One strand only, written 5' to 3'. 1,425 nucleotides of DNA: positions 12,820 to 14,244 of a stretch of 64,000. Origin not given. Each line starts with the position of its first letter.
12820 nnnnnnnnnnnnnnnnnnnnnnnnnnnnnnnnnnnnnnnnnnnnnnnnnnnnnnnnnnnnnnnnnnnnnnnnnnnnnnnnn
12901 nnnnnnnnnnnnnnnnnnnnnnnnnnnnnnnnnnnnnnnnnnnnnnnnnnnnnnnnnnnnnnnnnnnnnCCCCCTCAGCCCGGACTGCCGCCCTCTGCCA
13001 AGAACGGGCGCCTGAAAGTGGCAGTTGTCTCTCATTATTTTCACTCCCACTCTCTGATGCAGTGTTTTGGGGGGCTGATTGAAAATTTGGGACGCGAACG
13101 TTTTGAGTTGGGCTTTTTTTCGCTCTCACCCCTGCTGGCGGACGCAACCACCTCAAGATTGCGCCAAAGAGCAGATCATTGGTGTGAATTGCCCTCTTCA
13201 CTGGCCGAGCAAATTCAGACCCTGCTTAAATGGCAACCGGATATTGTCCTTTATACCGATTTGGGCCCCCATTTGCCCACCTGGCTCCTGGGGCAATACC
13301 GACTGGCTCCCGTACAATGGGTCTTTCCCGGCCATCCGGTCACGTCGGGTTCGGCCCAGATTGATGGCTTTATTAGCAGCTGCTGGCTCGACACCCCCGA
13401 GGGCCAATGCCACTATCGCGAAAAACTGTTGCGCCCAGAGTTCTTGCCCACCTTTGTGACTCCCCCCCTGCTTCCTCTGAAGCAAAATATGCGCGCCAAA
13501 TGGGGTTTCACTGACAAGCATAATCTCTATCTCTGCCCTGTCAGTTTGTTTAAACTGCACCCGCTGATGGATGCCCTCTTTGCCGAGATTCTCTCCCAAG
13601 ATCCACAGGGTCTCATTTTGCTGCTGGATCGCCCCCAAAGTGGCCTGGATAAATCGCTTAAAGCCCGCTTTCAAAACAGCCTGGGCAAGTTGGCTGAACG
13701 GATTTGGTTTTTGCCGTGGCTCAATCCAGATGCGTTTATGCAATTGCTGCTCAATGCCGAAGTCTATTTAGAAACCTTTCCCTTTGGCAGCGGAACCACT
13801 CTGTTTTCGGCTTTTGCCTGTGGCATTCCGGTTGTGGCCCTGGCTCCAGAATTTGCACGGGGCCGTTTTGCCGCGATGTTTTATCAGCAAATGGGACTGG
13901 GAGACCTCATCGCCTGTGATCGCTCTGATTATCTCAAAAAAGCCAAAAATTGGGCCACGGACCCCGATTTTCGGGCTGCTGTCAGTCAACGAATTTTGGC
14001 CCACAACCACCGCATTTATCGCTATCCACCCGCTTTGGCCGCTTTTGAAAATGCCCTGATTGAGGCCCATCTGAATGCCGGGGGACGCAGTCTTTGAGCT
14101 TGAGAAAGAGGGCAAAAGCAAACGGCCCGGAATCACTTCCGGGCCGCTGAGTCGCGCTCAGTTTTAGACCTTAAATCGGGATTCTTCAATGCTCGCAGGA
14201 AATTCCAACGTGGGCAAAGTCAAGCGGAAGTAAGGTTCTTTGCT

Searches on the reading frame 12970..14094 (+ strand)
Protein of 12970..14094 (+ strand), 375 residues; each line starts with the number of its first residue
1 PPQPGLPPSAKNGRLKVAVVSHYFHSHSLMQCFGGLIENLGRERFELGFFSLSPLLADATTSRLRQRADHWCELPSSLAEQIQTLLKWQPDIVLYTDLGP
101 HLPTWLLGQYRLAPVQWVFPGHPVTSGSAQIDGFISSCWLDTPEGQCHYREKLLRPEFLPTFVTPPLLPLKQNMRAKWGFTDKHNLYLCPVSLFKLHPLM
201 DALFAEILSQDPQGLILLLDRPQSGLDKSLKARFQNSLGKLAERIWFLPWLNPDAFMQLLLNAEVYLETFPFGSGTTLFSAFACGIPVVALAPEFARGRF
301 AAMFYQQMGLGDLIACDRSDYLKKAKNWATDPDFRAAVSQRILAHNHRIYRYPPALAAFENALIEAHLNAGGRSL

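Call 52: search_solved_structures(query=window:12970-14094:+, max_evalue=1e-8, show_alignments=3)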
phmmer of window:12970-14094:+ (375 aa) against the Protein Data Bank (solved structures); distinct sequences matched with E-value up to 1e-8: 18.
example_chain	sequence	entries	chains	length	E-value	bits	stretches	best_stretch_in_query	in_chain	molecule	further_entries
2vsn_A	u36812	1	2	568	3.8e-16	62.3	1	109-342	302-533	XCOGT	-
2jlb_A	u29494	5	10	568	4.1e-16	62.2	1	109-342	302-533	XCC0866 | XCOGT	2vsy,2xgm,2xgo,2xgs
5djs_A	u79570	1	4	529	2.3e-13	53.2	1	4-330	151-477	Tetratricopeptide TPR_2 repeat protein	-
7y4i_A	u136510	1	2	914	1.5e-12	50.5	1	18-333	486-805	Probable UDP-N-acetylglucosamine--peptide N-acetylglucosaminyltransferase SPINDLY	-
8dtf_A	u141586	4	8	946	3.9e-12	49.1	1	18-333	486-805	Probable UDP-N-acetylglucosamine--peptide N-acetylglucosaminyltransferase SPINDLY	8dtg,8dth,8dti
6q4m_A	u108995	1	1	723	1.5e-11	47.2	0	174-340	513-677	UDP-N-acetylglucosamine--peptide N-acetylglucosaminyltransferase 110 kDa subunit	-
5hgv_A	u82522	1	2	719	3.1e-11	46.1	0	174-340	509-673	UDP-N-acetylglucosamine--peptide N-acetylglucosaminyltransferase 110 kDa subunit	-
5npr_A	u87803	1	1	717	4.3e-11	45.7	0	174-340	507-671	UDP-N-acetylglucosamine--peptide N-acetylglucosaminyltransferase 110 kDa subunit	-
5nps_A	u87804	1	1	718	4.3e-11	45.7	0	174-340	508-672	UDP-N-acetylglucosamine--peptide N-acetylglucosaminyltransferase 110 kDa subunit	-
8cm9_A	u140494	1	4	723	4.4e-11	45.6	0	174-340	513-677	UDP-N-acetylglucosamine--peptide N-acetylglucosaminyltransferase 110 kDa subunit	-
3pe3_A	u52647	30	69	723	4.4e-11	45.6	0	174-340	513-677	UDP-N-acetylglucosamine--peptide N-acetylglucosaminyltransferase 110 kDa subunit | UDP-N-ACETYLGLUCOSAMINE--PEPTIDE N-ACETYLGLUCOSAMINYL TRANSFERASE 110 KDA SUB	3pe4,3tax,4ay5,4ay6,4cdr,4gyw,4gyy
6tka_AAA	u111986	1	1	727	4.5e-11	45.6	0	174-340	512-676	UDP-N-acetylglucosamine--peptide N-acetylglucosaminyltransferase 110 kDa subunit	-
5lvv_A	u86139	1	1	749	5.1e-11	45.4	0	174-340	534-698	UDP-N-acetylglucosamine--peptide N-acetylglucosaminyltransferase 110 kDa subunit,UDP-N-ace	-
5lwv_A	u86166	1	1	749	5.1e-11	45.4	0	174-340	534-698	Host cell factor 1,UDP-N-acetylglucosamine--peptide N-acetylglucosaminyltransferase 110 kD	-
6ibo_A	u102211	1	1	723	5.9e-11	45.2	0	174-340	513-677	UDP-N-acetylglucosamine--peptide N-acetylglucosaminyltransferase 110 kDa subunit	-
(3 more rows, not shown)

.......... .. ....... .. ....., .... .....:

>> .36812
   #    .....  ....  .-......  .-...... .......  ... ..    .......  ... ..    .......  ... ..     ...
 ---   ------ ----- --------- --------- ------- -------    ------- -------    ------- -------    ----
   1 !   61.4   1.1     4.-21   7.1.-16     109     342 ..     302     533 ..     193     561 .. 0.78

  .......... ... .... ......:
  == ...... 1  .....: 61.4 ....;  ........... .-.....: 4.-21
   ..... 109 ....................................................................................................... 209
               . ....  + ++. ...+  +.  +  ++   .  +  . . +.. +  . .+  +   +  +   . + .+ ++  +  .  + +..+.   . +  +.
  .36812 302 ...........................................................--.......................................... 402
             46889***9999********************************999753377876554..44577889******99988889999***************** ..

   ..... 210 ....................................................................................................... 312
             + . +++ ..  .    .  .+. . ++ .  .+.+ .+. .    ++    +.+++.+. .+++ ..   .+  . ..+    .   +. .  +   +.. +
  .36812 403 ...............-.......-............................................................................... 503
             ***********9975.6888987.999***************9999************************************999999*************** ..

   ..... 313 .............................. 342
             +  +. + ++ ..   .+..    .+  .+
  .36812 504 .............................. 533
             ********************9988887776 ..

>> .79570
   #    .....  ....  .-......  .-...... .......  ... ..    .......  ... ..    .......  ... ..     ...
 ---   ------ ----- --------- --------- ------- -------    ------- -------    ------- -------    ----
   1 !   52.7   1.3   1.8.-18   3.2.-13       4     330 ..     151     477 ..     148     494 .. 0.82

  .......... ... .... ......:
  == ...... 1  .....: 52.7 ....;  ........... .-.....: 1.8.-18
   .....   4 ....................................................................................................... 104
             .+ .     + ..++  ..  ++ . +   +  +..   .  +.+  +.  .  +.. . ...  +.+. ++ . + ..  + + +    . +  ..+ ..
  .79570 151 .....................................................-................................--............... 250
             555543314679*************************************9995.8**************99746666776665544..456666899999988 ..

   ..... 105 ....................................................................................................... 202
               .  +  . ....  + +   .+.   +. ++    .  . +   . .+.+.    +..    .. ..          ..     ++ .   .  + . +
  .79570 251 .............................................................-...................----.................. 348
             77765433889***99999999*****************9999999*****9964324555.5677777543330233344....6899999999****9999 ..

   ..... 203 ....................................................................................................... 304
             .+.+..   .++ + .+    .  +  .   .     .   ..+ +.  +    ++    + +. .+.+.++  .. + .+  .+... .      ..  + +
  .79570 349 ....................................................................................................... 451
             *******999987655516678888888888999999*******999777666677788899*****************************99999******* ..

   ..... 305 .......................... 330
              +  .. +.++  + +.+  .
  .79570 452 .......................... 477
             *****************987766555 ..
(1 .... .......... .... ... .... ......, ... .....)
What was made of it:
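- On Glycosyltransferase family 41 (OGT/SPY-like), for the downstream gene: The His in FHSHS aligns with the TtOGT His (call 52).
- Closest known: Human OGT with HCF-1 PRO-repeat or TAB1-type substrates bound in the TPR lumen. Same: The catalytic Lys, His and TT motifs are conserved here (call 52).
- The TT motif aligns with both enzymes, and a His in the N-terminal catalytic lobe aligns with TtOGT (call 52).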
